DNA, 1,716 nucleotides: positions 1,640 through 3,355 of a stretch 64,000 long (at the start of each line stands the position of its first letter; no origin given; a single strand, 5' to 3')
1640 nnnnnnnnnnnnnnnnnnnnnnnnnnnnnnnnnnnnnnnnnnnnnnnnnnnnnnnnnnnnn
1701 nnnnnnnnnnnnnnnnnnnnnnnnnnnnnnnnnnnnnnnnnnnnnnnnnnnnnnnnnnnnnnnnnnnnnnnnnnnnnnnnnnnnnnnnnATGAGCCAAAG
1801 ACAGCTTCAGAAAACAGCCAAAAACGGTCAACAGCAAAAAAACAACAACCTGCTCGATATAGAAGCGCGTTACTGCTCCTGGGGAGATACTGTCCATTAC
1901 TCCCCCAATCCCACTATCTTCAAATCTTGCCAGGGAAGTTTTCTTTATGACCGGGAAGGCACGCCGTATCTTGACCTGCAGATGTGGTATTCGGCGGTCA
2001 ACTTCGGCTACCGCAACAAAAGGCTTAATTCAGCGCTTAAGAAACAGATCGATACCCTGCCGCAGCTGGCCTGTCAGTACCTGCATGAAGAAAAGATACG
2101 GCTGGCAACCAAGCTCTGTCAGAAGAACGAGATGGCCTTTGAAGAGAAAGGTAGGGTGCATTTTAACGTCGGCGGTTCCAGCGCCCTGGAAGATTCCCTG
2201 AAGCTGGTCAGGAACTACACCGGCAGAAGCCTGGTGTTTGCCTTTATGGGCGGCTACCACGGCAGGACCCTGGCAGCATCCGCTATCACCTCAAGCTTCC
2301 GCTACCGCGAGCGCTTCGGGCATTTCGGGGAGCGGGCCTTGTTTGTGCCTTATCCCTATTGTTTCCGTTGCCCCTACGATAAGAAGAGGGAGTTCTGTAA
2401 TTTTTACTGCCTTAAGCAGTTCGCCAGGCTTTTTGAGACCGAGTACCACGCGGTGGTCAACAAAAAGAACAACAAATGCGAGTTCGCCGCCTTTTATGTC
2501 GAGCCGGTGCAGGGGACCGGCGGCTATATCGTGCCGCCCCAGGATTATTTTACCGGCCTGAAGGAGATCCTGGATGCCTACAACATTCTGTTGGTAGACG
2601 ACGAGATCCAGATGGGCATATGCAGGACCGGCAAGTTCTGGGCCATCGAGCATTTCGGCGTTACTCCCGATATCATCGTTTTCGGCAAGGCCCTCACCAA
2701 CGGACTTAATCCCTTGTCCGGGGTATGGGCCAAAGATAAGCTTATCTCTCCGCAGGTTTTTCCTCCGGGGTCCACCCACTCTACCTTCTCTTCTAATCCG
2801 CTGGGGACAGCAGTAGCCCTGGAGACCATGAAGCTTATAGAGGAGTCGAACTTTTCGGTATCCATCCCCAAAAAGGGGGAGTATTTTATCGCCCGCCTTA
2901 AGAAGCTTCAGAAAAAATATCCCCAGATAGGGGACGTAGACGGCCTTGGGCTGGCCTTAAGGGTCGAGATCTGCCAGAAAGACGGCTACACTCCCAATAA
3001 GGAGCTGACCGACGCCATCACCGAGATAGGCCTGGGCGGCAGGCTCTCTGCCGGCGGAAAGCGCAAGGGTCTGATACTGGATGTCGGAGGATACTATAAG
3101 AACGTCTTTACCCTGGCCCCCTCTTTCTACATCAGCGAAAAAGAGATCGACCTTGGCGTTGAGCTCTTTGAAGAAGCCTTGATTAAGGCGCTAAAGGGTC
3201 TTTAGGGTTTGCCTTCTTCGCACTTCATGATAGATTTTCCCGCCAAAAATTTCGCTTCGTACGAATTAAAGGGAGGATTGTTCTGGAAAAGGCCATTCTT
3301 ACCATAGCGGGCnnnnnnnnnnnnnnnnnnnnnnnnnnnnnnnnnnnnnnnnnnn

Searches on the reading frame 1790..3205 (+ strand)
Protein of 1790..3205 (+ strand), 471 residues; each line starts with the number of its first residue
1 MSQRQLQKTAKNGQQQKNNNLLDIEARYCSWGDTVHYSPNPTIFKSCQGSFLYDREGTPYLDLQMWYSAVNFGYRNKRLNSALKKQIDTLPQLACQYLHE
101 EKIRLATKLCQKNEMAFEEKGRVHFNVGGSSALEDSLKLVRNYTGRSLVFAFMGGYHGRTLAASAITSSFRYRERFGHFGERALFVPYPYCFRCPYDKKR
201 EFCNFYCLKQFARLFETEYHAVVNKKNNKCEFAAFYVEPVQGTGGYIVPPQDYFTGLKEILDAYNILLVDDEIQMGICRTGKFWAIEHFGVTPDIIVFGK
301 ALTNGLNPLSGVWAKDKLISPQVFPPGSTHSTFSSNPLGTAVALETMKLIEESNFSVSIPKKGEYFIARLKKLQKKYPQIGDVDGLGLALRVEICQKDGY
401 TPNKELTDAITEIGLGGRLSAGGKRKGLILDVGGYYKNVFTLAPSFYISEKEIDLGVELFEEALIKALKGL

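Call 46: search_protein_families(library=ncbifam, proteins=[window:1790-3205:+], max_evalue=0.00001)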
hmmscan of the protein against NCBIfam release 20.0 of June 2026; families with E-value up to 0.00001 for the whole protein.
window:1790-3205:+ (471 aa): 69 families (the best 25 are shown)
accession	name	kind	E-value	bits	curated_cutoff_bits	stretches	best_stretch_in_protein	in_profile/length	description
NF004426.0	PRK05769.1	equivalog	1.5e-90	304.1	552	1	18-465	17-438/441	acetyl ornithine aminotransferase family protein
NF005993.0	PRK08117.1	subfamily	4.9e-88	295.6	574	1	43-467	28-430/433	aspartate aminotransferase family protein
NF006228.0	PRK08360.1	equivalog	1.3e-85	287.7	608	1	18-465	3-425/443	aspartate aminotransferase family protein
NF045634.1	LeuMetRace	equivalog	4.5e-72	243.1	800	1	27-464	12-424/432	leucine/methionine racemase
NF005376.0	PRK06918.1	equivalog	1.6e-71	241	676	1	5-467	4-444/451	4-aminobutyrate--2-oxoglutarate transaminase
NF049939.1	HyAminethphonNHLyPbfA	equivalog_domain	1.2e-69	235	525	1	37-465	40-440/442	(R)-1-hydroxy-2-aminoethylphosphonate ammonia-lyase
NF006368.0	PRK08593.1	equivalog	1.9e-67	227.8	570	1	15-467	3-432/448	aspartate aminotransferase family protein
NF004718.0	PRK06062.1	subfamily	4.5e-67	226.5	472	1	8-466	8-448/454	hypothetical protein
TIGR00707.1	argD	subfamily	1.5e-66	224.8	410.05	2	226-463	170-379/381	acetylornithine/succinylornithine family transaminase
NF004171.0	PRK05639.1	equivalog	4.1e-66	223.7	639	1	16-470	13-447/457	alanine/serine racemase family protein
NF005393.0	PRK06938.1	subfamily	1.2e-65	221.7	671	1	8-469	18-467/469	diaminobutyrate--2-oxoglutarate transaminase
TIGR00700.1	GABAtrnsam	equivalog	1.8e-65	221.2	506.65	1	41-464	16-418/420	4-aminobutyrate--2-oxoglutarate transaminase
NF004755.0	PRK06082.1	equivalog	9.4e-64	215.5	467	1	38-468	52-453/459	aspartate aminotransferase family protein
TIGR00508.1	bioA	equivalog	2.4e-62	210.9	405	1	39-430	12-387/419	adenosylmethionine--8-amino-7-oxononanoate transaminase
NF005692.0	PRK07495.1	equivalog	5.4e-61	206.5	724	1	49-467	31-422/425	4-aminobutyrate--2-oxoglutarate transaminase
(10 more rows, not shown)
